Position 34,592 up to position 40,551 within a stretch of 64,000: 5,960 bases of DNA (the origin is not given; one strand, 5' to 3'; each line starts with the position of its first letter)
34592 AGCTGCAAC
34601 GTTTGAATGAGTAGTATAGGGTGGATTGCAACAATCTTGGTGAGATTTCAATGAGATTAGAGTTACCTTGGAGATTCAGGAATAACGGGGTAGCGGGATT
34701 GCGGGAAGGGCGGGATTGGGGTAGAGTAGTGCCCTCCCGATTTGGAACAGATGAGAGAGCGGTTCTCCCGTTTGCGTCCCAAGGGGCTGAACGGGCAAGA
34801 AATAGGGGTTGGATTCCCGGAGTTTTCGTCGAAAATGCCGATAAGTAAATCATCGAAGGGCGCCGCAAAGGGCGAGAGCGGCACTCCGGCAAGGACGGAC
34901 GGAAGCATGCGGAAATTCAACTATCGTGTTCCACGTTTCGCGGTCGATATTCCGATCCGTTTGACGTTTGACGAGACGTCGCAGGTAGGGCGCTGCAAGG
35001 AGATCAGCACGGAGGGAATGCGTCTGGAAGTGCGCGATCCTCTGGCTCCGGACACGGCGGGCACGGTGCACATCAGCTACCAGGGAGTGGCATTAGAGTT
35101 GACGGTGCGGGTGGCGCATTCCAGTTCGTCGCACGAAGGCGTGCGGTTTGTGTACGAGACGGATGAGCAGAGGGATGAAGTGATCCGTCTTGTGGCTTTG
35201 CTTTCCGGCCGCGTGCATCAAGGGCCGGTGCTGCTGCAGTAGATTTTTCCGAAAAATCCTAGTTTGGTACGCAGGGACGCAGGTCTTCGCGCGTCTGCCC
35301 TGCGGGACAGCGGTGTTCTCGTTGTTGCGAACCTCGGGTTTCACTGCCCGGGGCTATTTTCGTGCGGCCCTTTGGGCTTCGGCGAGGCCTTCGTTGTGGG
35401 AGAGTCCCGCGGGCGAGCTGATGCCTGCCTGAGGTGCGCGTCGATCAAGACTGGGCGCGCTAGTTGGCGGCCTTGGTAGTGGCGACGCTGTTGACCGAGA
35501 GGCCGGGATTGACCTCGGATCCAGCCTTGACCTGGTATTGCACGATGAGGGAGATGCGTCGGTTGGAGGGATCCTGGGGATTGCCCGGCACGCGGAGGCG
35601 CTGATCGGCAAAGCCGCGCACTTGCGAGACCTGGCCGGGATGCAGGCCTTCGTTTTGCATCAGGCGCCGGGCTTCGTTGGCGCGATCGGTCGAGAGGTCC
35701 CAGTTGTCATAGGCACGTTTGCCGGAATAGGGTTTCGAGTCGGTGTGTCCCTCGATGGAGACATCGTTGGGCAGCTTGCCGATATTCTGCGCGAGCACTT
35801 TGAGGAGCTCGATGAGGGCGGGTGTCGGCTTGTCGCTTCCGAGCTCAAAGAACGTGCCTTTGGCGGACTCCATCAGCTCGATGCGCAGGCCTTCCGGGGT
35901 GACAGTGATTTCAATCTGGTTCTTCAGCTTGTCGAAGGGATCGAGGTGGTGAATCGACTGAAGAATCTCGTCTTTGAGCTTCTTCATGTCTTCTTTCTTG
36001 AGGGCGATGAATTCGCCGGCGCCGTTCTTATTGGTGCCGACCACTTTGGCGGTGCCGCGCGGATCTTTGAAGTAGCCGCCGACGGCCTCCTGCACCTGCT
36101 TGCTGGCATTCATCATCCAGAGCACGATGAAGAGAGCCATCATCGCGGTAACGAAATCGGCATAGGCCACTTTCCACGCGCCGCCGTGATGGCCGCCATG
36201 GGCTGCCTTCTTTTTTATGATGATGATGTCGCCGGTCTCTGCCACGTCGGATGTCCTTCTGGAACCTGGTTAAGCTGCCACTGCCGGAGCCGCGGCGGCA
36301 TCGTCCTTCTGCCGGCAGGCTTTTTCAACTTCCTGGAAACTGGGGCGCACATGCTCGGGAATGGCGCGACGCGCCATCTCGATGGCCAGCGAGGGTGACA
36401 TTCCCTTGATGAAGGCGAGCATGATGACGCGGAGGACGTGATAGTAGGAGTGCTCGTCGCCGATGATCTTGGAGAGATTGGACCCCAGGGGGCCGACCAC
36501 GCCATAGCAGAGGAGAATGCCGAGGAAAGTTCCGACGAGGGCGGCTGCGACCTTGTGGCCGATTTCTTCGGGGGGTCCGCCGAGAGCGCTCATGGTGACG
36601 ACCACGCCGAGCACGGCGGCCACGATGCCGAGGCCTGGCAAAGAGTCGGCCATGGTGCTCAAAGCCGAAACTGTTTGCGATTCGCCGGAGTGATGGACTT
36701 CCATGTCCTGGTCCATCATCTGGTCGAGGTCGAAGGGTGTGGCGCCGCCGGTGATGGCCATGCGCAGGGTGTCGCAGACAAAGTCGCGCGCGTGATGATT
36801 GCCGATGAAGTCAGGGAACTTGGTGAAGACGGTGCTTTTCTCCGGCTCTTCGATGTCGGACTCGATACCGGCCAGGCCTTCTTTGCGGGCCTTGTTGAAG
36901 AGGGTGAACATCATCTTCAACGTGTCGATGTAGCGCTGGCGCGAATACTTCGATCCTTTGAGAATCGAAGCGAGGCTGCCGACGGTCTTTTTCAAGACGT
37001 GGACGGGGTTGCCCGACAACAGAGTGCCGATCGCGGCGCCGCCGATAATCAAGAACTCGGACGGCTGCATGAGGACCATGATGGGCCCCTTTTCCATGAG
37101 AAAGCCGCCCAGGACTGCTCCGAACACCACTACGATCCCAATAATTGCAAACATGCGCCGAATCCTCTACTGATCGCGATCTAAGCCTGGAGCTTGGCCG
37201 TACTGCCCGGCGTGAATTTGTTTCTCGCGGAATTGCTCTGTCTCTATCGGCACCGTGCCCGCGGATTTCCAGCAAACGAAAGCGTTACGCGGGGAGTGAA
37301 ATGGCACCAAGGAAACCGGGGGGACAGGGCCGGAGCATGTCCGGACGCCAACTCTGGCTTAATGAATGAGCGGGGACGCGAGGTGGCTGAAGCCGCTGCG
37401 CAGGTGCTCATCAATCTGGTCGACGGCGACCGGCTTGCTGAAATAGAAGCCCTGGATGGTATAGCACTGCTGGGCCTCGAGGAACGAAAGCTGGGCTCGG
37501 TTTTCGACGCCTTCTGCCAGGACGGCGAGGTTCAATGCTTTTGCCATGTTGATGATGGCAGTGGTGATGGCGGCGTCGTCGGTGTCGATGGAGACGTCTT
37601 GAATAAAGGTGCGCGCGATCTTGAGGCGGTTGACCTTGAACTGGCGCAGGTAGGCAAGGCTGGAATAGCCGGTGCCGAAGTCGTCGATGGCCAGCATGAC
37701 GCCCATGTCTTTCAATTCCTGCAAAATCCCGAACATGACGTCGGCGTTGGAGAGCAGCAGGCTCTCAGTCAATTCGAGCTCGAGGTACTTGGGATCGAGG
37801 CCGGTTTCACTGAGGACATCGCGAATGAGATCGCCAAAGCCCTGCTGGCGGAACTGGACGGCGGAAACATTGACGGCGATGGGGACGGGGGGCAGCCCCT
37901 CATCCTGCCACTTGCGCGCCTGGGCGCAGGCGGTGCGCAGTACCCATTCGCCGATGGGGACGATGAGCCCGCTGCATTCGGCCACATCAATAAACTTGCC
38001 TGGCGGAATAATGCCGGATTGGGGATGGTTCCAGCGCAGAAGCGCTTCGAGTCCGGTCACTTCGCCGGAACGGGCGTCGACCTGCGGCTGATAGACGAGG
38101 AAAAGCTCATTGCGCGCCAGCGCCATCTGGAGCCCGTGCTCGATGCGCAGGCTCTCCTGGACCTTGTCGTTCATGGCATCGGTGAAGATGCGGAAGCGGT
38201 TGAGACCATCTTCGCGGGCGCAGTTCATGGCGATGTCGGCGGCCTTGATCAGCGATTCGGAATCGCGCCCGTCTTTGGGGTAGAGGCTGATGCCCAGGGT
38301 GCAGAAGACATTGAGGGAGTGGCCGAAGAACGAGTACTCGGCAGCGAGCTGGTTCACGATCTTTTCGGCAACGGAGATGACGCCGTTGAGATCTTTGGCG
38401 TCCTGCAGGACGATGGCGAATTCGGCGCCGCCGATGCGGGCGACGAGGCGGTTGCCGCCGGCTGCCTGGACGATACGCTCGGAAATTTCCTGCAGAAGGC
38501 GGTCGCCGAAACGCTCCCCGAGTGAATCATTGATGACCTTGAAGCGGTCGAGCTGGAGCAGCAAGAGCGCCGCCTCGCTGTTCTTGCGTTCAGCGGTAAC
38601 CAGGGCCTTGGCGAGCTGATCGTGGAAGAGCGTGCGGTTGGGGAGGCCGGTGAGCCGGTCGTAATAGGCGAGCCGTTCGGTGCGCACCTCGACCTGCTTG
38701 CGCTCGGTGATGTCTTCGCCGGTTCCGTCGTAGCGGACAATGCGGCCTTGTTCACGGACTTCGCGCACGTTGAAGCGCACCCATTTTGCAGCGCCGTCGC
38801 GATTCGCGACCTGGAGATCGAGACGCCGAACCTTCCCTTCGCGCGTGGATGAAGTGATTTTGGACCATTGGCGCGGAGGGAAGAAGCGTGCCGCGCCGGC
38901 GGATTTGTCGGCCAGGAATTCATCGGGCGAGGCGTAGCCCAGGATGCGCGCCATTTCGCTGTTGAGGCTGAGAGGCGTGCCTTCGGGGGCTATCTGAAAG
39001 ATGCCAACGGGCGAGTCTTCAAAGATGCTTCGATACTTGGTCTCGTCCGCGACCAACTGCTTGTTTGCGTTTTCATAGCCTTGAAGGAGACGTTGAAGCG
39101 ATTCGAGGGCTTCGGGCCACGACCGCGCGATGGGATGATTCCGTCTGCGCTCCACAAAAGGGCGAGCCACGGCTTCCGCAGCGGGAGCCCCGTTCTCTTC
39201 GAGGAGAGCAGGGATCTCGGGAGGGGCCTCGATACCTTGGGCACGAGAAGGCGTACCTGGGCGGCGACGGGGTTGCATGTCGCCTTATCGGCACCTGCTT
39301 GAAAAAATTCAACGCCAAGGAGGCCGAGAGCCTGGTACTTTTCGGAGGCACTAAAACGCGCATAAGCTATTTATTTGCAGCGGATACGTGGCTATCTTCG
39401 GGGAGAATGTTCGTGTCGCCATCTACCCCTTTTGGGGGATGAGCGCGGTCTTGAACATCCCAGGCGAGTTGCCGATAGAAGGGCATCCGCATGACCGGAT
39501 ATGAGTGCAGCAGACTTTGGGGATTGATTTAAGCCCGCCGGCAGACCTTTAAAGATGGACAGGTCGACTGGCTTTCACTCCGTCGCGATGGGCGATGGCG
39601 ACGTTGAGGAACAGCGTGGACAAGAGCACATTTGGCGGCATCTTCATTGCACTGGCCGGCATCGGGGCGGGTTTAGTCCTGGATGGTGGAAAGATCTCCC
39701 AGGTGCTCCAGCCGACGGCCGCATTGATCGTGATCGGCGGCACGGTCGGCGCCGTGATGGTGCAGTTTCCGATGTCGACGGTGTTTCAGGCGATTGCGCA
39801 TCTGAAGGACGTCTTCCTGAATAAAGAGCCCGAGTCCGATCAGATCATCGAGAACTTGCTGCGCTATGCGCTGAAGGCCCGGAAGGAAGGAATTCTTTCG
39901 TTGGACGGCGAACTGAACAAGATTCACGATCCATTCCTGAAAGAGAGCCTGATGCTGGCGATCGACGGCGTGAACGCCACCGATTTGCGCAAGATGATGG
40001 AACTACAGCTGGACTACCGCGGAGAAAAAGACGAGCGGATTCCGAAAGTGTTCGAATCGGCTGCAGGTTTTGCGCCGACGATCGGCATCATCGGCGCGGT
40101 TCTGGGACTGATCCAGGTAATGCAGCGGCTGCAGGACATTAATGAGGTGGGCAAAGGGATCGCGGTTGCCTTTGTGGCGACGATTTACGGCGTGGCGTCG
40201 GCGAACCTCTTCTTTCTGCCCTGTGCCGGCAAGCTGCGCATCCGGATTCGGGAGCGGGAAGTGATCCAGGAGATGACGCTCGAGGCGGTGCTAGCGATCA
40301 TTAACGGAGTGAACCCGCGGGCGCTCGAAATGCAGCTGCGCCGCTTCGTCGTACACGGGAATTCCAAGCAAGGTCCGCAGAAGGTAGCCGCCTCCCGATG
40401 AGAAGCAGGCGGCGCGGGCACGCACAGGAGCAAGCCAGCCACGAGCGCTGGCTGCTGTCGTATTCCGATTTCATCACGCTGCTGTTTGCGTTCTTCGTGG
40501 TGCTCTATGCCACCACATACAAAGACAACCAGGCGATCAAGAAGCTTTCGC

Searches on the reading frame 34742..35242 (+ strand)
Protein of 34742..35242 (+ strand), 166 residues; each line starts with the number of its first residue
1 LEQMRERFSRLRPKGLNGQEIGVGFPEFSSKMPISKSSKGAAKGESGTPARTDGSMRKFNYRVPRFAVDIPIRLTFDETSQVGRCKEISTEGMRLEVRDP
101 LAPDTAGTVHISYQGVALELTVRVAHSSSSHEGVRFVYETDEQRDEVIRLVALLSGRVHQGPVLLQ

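Call 41: search_protein_families(library=pfam, proteins=[window:34742-35242:+], max_evalue=0.001)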
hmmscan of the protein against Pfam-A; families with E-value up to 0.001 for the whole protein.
window:34742-35242:+ (166 aa): 1 family
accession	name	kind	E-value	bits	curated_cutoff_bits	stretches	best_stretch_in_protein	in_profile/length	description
PF07238.19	PilZ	-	7.1e-12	46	22.5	1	64-152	6-101/102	PilZ domain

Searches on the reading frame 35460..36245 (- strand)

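Call 16: search_protein_families(library=pfam, proteins=[window:35460-36245:-], max_evalue=0.001)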
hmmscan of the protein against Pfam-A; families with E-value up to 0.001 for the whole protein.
window:35460-36245:- (261 aa): 2 families
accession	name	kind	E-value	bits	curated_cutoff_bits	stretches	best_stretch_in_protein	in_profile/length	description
PF13677.11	MotB_plug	-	2e-17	62.9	24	1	12-61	6-56/58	Membrane MotB of proton-channel complex MotA/MotB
PF00691.25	OmpA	-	2.5e-11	44.2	27.2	1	133-225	2-92/98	OmpA family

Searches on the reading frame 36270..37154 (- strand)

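Call 16: search_protein_families(library=pfam, proteins=[window:36270-37154:-], max_evalue=0.001)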
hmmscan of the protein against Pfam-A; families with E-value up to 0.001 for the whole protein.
window:36270-37154:- (294 aa): 2 families
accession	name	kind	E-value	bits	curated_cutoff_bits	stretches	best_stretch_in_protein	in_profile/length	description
PF20560.3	MotA_N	-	2e-31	108.5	27.3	1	4-93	1-91/91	Motility protein A N-terminal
PF01618.21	MotA_ExbB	-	4e-11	43.2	22.9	1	123-216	7-104/127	MotA/TolQ/ExbB proton channel family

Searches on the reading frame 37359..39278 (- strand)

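Call 16: search_protein_families(library=pfam, proteins=[window:37359-39278:-], max_evalue=0.001)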
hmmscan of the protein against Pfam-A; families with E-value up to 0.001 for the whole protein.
window:37359-39278:- (639 aa): 6 families
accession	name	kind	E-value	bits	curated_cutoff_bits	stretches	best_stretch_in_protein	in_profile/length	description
PF00563.25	EAL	-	5.8e-71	239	31.3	1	383-616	4-236/236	EAL domain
PF00990.26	GGDEF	-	4e-41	140.9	23.8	1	204-361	1-161/161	Diguanylate cyclase, GGDEF domain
PF00989.32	PAS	-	1.4e-05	25.5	22.6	1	81-189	2-112/113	PAS fold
PF08448.16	PAS_4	-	4.8e-05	24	23.1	1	86-195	1-110/110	PAS fold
PF13188.13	PAS_8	-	8.5e-05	22.8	21.8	1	81-122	2-43/65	PAS domain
PF13426.13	PAS_9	-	0.00094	19.9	27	0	90-192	1-103/103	PAS domain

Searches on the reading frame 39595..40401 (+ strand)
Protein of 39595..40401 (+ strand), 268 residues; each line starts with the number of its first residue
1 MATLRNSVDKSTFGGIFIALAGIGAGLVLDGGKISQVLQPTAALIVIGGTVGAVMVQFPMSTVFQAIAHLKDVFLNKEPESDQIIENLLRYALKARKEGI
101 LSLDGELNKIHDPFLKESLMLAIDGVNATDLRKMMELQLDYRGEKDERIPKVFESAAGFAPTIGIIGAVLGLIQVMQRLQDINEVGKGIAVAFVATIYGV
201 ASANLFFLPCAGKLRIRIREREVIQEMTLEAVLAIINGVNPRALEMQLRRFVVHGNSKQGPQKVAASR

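Call 16: search_protein_families(library=pfam, proteins=[window:39595-40401:+], max_evalue=0.001)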
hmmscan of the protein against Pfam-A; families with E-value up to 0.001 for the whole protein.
window:39595-40401:+ (268 aa): 2 families
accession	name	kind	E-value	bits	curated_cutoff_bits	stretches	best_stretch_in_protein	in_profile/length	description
PF01618.21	MotA_ExbB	-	1.6e-26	93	22.9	1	108-222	3-122/127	MotA/TolQ/ExbB proton channel family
PF20560.3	MotA_N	-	1.3e-10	41.8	27.3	1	15-88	3-77/91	Motility protein A N-terminal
